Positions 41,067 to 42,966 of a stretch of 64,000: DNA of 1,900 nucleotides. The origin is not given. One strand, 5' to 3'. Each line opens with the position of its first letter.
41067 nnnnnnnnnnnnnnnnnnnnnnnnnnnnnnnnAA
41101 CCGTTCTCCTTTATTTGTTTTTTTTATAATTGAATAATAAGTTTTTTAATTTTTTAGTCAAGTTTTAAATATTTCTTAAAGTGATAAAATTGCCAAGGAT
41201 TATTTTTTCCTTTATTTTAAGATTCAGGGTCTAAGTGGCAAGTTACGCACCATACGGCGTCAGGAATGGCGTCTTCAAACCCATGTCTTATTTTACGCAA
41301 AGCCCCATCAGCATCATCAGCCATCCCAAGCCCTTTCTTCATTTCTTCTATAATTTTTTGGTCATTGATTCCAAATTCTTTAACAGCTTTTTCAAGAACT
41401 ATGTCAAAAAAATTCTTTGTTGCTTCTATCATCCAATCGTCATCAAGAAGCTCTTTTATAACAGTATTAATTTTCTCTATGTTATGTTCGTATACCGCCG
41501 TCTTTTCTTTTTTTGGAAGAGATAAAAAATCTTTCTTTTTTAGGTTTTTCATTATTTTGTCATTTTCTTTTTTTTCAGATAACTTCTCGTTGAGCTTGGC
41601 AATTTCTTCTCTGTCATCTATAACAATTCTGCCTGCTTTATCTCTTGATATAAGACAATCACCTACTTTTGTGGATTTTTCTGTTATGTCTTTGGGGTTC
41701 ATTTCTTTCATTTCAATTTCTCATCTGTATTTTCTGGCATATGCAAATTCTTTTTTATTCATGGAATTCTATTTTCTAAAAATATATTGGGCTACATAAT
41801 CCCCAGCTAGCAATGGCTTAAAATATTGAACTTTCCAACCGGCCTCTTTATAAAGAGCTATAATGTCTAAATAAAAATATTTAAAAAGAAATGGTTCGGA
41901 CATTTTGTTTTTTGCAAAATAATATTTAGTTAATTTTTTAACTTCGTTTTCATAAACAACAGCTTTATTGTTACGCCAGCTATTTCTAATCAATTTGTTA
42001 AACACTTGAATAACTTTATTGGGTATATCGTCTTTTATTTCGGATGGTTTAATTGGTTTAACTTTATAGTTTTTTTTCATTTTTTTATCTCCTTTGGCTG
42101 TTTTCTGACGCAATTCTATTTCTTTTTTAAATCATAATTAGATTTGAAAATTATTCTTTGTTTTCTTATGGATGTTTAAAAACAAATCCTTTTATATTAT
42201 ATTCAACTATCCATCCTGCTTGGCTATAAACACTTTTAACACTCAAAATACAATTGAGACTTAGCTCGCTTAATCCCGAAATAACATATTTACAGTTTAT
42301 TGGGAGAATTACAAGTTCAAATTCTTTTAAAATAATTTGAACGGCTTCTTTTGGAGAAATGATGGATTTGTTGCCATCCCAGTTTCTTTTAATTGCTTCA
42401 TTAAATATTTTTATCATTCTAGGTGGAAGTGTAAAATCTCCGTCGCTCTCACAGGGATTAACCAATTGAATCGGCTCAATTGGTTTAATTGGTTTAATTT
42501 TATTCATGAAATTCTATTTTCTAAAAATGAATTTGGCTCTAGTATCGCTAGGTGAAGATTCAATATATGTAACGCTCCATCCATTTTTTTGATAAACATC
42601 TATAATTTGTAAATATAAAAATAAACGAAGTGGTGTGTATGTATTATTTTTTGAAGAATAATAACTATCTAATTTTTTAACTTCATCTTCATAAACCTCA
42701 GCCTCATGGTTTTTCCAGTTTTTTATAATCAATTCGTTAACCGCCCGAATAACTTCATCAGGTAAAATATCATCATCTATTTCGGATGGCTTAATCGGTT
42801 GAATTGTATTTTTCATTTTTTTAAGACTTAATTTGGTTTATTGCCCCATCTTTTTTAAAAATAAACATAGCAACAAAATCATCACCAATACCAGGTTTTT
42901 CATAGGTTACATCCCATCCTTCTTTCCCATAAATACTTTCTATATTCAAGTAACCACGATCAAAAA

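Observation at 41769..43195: Tandem array of four diverged small paralogues (100-124 aa)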

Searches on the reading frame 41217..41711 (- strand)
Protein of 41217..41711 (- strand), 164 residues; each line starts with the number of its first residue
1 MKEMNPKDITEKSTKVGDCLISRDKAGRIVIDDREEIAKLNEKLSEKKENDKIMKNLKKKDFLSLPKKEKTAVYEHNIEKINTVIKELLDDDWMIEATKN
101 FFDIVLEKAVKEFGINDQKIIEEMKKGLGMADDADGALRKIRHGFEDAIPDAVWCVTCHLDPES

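Call 12: search_protein_families(library=pfam, proteins=[window:41217-41711:-], max_evalue=0.01)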
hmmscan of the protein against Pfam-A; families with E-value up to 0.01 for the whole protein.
window:41217-41711:- (164 aa): 1 family
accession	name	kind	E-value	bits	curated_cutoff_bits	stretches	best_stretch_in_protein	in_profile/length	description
PF19060.5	DVNP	-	0.0042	17.9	25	1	24-75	27-75/77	DVNP family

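Call 83: search_protein_families(library=phrogs, proteins=[window:41217-41711:-], max_evalue=0.001)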
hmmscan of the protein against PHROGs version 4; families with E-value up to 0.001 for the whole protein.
window:41217-41711:- (164 aa): 0 families

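Call 99: search_solved_structures(query=window:41217-41711:-, max_evalue=1)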
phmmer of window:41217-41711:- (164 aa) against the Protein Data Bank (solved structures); distinct sequences matched with E-value up to 1: 1.
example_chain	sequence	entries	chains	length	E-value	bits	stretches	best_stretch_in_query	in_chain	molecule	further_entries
5djn_A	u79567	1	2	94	0.44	13.7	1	19-87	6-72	Kinesin-like protein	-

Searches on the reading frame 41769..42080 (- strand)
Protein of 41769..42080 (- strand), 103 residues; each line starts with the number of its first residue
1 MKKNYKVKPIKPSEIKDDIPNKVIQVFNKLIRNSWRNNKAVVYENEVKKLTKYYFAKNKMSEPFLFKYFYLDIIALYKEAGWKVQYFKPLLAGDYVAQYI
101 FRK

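Call 5: search_protein_families(library=pfam, proteins=[window:41769-42080:-], max_evalue=1)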
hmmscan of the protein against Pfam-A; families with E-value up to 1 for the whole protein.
window:41769-42080:- (103 aa): 1 family
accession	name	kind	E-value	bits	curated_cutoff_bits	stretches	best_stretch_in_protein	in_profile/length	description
PF12433.14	PV_NSP1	-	0.28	12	25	0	77-103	4-30/82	Parvovirus non-structural protein 1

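Call 6: search_protein_families(library=phrogs, proteins=[window:41769-42080:-], max_evalue=1)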
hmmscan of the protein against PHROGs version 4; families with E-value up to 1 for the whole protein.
window:41769-42080:- (103 aa): 4 families
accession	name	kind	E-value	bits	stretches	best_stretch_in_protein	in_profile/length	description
phrog_12071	-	unknown function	0.12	13.8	0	73-98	31-56/72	-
phrog_20197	-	unknown function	0.13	13.1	1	38-88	87-137/158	-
phrog_20514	-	unknown function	0.19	12.5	1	17-67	40-88/122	-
phrog_24661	-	unknown function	0.21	12.6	1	3-41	32-69/151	-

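Call 94: search_protein_families(library=ncbifam, proteins=[window:41769-42080:-], max_evalue=0.1)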
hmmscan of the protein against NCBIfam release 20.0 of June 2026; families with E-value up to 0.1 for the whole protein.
window:41769-42080:- (103 aa): 0 families

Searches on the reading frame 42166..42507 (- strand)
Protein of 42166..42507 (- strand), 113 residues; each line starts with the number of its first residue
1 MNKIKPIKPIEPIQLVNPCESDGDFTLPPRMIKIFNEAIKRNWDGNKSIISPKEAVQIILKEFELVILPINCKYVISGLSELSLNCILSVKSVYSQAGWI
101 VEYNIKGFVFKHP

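Call 5: search_protein_families(library=pfam, proteins=[window:42166-42507:-], max_evalue=1)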
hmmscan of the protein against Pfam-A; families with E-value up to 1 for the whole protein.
window:42166-42507:- (113 aa): 0 families

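Call 6: search_protein_families(library=phrogs, proteins=[window:42166-42507:-], max_evalue=1)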
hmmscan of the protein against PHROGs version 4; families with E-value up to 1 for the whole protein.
window:42166-42507:- (113 aa): 0 families

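Call 93: predict_structure(alignment_id=A4)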
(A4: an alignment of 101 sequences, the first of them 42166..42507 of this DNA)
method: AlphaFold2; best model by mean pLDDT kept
length: 113 residues; sequences in the alignment: 101
mean_pLDDT: 74.6   pTM: 0.68
mean pLDDT of the five models: 74.6, 71.1, 70.3, 68.3, 67.5
residues with pLDDT >= 90: 39; 70-90: 36; 50-70: 17; < 50: 21
segments of 3 or more residues with pLDDT < 50: 12-23, 71-79
pLDDT, mean of each block of 10 residues (from residue 1): 70 37 63 92 95 86 67 46 75 93 93 90
secondary structure, 60 per line:
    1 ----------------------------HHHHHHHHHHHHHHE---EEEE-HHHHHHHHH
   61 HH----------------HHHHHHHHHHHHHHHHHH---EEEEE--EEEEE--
elements in order: H29-42 E47-50 H52-62 H79-96 E100-104 E107-111

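Call 94: search_protein_families(library=ncbifam, proteins=[window:42166-42507:-], max_evalue=0.1)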
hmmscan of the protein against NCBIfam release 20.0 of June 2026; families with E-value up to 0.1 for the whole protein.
window:42166-42507:- (113 aa): 0 families

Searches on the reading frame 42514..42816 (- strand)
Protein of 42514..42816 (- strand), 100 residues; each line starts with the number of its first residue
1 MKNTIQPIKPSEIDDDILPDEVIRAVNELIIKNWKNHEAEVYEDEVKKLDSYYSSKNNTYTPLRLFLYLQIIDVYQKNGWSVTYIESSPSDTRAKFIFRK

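Call 5: search_protein_families(library=pfam, proteins=[window:42514-42816:-], max_evalue=1)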
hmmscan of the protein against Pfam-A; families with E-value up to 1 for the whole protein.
window:42514-42816:- (100 aa): 0 families

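Call 6: search_protein_families(library=phrogs, proteins=[window:42514-42816:-], max_evalue=1)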
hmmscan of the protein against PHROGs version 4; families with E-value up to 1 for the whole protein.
window:42514-42816:- (100 aa): 2 families
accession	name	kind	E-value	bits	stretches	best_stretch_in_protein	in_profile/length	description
phrog_10443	-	unknown function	0.089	14.2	1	13-51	11-49/59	-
phrog_14327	-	unknown function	0.14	13.1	1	25-48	37-60/63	-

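Call 94: search_protein_families(library=ncbifam, proteins=[window:42514-42816:-], max_evalue=0.1)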
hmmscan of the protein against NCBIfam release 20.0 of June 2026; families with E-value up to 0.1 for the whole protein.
window:42514-42816:- (100 aa): 0 families
